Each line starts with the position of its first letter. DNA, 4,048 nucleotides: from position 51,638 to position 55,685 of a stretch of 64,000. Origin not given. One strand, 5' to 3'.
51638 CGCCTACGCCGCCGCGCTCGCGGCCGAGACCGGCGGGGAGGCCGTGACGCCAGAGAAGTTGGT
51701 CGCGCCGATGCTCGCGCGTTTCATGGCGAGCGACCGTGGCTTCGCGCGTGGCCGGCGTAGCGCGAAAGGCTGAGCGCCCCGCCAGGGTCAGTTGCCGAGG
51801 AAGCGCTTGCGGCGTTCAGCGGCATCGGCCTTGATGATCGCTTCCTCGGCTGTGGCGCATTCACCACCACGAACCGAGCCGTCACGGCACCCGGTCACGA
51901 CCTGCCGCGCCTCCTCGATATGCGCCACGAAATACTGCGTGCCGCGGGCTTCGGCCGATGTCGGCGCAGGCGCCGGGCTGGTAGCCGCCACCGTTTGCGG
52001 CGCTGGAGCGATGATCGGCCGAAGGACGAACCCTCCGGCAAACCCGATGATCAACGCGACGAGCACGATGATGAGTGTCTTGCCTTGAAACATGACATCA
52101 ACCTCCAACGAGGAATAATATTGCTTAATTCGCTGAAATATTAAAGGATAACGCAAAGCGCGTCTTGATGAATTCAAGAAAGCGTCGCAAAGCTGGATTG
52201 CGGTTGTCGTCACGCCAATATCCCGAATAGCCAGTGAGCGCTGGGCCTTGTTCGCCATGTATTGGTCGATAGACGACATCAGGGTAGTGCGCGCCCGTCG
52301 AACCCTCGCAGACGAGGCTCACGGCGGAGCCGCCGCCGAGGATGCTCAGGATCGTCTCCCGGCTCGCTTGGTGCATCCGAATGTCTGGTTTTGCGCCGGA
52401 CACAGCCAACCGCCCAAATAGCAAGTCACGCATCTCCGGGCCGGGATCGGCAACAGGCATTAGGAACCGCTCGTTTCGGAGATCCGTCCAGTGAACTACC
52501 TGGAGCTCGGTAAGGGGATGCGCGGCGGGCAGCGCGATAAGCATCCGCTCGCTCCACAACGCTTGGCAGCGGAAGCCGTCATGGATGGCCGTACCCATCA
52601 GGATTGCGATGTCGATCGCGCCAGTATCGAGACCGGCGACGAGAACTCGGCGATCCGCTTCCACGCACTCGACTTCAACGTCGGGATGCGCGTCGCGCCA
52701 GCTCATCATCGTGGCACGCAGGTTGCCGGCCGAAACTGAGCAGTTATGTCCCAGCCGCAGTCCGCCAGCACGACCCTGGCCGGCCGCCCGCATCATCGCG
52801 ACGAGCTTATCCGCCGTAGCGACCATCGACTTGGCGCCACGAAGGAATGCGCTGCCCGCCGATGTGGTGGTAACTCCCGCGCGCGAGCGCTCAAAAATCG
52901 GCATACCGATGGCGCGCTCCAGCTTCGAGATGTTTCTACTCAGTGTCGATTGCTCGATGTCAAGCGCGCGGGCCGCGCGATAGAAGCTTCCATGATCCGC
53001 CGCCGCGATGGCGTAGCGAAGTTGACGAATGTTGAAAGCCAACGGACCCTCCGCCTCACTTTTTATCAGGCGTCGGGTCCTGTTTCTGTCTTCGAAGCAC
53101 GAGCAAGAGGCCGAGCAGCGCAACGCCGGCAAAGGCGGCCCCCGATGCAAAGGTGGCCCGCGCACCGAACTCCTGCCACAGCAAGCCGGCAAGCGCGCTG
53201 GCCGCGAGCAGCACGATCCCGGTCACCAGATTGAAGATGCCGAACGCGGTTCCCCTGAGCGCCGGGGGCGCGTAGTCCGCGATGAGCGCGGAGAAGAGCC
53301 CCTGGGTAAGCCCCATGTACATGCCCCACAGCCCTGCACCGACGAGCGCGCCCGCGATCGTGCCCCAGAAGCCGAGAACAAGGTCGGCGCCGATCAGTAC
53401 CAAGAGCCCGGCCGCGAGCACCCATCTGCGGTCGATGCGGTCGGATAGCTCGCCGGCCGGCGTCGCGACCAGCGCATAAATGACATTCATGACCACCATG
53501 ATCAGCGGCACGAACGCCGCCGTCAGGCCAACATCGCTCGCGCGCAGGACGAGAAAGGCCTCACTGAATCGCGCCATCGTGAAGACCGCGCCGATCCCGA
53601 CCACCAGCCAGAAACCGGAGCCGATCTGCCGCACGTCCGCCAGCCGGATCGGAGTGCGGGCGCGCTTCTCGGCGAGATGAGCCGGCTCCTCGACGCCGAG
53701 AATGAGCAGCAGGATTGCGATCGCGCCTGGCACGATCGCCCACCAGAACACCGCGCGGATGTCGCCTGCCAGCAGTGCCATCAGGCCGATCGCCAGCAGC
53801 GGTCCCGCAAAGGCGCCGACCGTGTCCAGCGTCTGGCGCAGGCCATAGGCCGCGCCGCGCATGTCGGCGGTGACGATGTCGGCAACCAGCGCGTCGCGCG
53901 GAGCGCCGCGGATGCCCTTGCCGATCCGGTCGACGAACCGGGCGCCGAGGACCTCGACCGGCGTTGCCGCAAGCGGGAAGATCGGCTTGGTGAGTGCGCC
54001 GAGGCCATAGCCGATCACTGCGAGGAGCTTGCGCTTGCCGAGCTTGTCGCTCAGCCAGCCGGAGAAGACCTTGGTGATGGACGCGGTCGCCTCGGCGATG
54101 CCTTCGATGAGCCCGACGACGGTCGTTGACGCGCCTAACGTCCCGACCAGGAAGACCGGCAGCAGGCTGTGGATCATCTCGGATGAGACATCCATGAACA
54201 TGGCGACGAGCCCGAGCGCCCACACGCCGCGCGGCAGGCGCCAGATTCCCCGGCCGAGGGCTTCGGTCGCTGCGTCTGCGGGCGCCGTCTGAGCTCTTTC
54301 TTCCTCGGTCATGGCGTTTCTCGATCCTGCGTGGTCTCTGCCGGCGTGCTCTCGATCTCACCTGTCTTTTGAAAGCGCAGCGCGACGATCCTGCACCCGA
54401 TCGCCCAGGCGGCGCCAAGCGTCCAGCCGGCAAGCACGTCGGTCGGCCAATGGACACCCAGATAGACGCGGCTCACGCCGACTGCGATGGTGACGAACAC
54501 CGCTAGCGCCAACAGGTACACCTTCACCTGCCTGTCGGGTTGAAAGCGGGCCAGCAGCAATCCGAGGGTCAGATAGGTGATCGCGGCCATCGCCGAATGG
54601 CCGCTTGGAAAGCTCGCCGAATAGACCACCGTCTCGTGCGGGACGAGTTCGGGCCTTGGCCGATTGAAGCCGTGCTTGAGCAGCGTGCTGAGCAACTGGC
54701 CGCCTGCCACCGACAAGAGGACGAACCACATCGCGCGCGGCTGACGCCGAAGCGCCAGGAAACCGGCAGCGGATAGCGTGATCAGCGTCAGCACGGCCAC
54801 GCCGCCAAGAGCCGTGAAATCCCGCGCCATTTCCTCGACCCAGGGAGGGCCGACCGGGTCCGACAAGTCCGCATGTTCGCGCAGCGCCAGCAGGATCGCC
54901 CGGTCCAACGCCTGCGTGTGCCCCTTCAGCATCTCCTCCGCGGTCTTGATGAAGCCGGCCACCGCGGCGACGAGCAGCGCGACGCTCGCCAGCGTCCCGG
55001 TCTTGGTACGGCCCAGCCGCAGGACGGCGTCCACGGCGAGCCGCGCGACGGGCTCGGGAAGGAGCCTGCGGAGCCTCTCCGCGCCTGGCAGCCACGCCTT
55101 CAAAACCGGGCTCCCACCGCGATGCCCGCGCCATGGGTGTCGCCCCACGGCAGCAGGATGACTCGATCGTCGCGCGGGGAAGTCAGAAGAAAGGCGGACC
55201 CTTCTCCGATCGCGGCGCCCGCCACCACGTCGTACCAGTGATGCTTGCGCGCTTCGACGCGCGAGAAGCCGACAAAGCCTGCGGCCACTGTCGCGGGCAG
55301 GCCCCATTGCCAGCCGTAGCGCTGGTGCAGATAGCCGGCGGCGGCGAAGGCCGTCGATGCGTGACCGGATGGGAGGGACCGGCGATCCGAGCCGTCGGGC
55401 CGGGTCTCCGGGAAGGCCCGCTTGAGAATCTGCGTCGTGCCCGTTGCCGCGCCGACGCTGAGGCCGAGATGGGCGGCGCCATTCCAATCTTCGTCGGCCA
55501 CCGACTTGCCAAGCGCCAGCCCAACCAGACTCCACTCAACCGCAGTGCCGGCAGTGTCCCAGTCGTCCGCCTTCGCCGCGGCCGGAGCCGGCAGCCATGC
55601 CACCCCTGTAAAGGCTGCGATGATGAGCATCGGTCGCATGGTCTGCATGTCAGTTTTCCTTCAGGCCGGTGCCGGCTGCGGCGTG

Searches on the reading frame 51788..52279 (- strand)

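Call 43: search_protein_families(library=pfam, proteins=[window:51788-52279:-], max_evalue=0.001)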
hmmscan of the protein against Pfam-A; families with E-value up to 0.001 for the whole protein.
window:51788-52279:- (163 aa): 1 family
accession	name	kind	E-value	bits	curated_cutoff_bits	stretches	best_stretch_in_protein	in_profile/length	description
PF10907.13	DUF2749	-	0.00011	22.6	25.5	1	67-119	4-56/72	Protein of unknown function (DUF2749)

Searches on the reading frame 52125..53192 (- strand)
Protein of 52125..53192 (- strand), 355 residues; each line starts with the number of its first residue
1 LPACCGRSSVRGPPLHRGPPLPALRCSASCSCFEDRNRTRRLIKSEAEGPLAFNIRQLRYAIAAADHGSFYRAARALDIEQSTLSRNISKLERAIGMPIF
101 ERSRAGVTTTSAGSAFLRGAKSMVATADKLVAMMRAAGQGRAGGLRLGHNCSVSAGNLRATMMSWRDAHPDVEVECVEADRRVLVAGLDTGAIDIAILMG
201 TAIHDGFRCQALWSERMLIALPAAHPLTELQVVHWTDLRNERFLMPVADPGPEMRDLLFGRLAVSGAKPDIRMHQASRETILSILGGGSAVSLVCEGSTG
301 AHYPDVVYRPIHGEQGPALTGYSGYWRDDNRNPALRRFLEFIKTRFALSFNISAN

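Call 43: search_protein_families(library=pfam, proteins=[window:52125-53192:-], max_evalue=0.001)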
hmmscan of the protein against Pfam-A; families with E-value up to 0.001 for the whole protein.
window:52125-53192:- (355 aa): 2 families
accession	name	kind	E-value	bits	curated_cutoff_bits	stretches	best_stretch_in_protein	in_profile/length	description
PF03466.25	LysR_substrate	-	4.5e-33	114.9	28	1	139-346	2-208/209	LysR substrate binding domain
PF00126.33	HTH_1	-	9.2e-19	67.6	26.6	1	55-113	1-59/60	Bacterial regulatory helix-turn-helix protein, lysR family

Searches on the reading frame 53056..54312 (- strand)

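Call 43: search_protein_families(library=pfam, proteins=[window:53056-54312:-], max_evalue=0.001)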
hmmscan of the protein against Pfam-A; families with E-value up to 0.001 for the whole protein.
window:53056-54312:- (418 aa): 3 families
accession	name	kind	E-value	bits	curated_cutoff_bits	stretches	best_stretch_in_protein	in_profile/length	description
PF07690.21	MFS_1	-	4.7e-43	147.9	33.4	2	34-238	2-209/347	Major Facilitator Superfamily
PF00083.30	Sugar_tr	-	6.1e-13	48.9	22.3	2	240-404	19-190/452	Sugar (and other) transporter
PF12832.13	MFS_1_like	-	3.9e-06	26.6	25.2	1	58-185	28-87/373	MFS_1 like family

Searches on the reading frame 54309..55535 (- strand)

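Call 43: search_protein_families(library=pfam, proteins=[window:54309-55535:-], max_evalue=0.001)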
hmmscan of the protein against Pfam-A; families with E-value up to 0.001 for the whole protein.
window:54309-55535:- (408 aa): 2 families
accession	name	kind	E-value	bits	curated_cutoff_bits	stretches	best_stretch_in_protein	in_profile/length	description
PF01569.27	PAP2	-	2.9e-28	98.7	27.2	1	270-384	3-124/130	PAP2 superfamily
PF14378.12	PAP2_3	-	2e-05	25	27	1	306-376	124-186/190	PAP2 superfamily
